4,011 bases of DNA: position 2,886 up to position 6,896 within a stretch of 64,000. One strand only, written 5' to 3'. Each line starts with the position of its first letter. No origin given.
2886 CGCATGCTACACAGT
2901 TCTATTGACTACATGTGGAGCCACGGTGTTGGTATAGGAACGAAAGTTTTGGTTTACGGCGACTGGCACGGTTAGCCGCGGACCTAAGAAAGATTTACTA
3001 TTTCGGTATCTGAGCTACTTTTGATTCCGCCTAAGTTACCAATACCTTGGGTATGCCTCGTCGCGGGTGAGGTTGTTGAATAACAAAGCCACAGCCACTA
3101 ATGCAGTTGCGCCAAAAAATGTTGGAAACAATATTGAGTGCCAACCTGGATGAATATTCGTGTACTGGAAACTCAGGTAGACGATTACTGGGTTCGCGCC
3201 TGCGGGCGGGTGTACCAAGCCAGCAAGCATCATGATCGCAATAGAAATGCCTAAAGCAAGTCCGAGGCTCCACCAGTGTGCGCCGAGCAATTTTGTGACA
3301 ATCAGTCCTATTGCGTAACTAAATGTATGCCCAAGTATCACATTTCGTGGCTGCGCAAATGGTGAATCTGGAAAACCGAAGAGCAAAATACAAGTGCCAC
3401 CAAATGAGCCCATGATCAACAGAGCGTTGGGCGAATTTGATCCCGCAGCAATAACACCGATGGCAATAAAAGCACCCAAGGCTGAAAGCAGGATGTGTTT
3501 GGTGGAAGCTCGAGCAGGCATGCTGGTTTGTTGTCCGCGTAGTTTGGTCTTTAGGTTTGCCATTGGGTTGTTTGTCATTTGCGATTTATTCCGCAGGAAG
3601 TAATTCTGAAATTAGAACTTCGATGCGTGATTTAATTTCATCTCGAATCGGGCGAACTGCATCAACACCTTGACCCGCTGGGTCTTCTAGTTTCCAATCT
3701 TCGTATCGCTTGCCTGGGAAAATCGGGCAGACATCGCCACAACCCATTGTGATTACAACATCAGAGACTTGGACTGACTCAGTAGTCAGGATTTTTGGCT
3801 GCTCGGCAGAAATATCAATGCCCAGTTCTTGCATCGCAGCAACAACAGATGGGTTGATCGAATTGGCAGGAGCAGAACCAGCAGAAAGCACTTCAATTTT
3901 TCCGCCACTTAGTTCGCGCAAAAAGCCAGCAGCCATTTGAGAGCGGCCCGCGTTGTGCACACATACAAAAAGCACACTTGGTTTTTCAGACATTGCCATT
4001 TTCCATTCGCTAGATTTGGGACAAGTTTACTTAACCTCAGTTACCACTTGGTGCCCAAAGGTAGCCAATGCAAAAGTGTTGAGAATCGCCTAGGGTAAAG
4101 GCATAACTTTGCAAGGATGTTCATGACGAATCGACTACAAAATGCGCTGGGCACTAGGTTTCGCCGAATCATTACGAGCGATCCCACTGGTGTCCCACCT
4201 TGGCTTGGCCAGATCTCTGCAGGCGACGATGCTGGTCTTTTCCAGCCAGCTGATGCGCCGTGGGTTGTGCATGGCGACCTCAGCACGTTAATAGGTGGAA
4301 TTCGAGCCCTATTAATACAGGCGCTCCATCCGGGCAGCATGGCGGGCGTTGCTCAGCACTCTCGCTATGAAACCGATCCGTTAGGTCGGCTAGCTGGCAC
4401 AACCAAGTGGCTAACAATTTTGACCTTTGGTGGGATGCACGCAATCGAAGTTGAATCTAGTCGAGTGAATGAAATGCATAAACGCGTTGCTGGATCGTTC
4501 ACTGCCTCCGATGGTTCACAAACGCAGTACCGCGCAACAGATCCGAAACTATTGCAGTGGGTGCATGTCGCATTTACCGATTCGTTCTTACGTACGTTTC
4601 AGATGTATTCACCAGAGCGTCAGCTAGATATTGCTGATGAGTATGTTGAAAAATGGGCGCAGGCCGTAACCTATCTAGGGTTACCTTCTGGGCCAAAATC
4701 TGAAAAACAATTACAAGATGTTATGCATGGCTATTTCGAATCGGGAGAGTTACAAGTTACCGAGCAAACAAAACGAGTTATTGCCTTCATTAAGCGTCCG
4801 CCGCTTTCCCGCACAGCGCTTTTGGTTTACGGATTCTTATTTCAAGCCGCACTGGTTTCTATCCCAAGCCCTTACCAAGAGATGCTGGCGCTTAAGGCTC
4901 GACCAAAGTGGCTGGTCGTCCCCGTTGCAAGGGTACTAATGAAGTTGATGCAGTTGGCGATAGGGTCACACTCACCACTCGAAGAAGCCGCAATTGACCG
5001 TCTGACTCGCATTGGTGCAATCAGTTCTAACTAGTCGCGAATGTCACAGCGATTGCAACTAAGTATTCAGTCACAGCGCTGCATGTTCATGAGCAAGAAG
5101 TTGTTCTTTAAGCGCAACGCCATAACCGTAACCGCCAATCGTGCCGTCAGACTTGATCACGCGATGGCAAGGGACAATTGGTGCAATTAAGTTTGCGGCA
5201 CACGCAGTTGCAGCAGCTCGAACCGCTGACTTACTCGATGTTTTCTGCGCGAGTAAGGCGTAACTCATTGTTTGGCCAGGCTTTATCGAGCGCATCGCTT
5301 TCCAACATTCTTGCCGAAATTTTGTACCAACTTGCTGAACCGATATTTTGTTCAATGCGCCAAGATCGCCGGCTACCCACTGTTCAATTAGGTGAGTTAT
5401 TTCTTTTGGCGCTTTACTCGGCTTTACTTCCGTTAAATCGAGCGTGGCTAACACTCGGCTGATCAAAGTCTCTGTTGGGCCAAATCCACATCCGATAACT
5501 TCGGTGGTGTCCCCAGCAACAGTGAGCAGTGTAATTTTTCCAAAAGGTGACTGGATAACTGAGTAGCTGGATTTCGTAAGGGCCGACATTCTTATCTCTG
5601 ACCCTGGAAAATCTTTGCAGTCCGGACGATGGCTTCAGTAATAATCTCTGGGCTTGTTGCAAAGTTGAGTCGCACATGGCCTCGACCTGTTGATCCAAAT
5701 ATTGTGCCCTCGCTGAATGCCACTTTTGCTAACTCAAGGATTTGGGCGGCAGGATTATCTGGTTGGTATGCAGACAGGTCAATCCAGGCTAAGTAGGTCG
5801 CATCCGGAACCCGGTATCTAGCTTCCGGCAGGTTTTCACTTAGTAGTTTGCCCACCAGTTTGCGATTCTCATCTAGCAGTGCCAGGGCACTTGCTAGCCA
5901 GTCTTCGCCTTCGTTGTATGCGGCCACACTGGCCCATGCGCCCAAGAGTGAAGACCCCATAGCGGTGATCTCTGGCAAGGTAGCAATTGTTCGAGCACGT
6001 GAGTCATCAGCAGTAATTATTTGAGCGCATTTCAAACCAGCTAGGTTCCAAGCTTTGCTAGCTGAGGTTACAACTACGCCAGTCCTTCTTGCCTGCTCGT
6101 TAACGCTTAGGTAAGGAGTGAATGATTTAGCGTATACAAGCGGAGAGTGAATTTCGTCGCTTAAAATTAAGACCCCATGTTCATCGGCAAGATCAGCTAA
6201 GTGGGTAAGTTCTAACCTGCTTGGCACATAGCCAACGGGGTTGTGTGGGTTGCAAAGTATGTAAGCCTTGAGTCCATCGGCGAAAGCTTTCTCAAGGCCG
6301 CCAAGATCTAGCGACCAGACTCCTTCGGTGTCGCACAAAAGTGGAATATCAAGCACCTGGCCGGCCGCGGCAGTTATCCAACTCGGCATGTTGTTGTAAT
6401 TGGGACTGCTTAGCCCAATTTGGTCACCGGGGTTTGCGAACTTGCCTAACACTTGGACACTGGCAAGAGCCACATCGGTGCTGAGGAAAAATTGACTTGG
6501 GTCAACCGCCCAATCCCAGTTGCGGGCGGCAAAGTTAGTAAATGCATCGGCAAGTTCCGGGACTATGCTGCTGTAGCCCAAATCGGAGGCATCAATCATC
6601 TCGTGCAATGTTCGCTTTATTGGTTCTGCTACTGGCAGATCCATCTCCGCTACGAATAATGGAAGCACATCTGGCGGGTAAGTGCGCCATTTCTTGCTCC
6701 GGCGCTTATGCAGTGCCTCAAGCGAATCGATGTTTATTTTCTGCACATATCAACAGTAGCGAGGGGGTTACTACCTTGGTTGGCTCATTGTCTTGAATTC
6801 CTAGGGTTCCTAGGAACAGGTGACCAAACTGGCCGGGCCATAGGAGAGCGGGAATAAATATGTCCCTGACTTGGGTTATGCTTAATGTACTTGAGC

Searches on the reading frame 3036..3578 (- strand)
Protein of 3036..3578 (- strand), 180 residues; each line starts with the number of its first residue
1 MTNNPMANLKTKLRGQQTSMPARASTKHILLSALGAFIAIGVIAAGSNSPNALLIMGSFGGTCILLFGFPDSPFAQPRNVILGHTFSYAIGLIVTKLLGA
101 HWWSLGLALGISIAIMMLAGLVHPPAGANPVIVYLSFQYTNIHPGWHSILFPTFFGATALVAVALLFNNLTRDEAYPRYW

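Call 75: search_protein_families(library=pfam, proteins=[window:3036-3578:-], max_evalue=0.00001)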
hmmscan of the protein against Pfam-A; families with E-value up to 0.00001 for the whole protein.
window:3036-3578:- (180 aa): 1 family
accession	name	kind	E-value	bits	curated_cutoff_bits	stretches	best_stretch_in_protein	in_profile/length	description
PF04982.19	TM_HPP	-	7e-46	156.1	27.2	1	22-177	2-157/157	HPP, transmembrane region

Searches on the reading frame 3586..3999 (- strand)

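Call 75: search_protein_families(library=pfam, proteins=[window:3586-3999:-], max_evalue=0.00001)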
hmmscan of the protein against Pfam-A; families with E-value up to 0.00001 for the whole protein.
window:3586-3999:- (137 aa): 1 family
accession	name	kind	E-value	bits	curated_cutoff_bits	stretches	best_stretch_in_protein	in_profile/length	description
PF01451.26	LMWPc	-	3.8e-21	76.2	23.2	1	9-128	1-142/144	Low molecular weight phosphotyrosine protein phosphatase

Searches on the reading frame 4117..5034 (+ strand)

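Call 75: search_protein_families(library=pfam, proteins=[window:4117-5034:+], max_evalue=0.00001)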
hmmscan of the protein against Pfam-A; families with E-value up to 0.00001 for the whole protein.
window:4117-5034:+ (305 aa): 1 family
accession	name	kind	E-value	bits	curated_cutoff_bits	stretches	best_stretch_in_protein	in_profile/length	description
PF09995.15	MPAB_Lcp_cat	-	1.3e-44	153.4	23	1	49-278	1-229/231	ER-bound oxygenase mpaB/B'/Rubber oxygenase, catalytic domain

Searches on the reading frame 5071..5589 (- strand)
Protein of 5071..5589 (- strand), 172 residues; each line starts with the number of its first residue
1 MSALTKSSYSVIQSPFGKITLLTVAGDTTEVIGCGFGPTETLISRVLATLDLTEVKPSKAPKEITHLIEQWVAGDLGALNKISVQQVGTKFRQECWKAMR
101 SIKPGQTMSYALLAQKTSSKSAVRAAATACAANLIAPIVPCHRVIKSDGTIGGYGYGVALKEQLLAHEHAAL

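Call 75: search_protein_families(library=pfam, proteins=[window:5071-5589:-], max_evalue=0.00001)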
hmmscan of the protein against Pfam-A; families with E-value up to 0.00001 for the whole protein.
window:5071-5589:- (172 aa): 1 family
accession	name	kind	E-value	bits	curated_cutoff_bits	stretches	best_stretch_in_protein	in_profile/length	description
PF01035.26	DNA_binding_1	-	2.6e-27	94.9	27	1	90-169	1-80/81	6-O-methylguanine DNA methyltransferase, DNA binding domain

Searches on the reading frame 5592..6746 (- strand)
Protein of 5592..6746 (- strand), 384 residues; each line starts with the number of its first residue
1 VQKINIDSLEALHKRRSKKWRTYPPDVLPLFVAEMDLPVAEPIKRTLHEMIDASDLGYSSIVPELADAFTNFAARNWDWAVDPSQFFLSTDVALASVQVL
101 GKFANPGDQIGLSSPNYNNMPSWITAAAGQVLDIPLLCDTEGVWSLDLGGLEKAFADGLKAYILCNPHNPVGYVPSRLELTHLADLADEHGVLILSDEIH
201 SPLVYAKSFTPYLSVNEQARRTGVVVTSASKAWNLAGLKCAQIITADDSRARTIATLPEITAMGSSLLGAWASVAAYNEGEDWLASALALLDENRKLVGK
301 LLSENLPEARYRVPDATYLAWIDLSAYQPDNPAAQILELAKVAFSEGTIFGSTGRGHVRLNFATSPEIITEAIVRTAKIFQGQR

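Call 75: search_protein_families(library=pfam, proteins=[window:5592-6746:-], max_evalue=0.00001)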
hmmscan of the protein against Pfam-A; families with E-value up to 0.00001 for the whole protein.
window:5592-6746:- (384 aa): 1 family
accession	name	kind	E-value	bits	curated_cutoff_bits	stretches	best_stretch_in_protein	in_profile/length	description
PF00155.27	Aminotran_1_2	-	3e-34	119.2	19.7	1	55-373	37-358/361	Aminotransferase class I and II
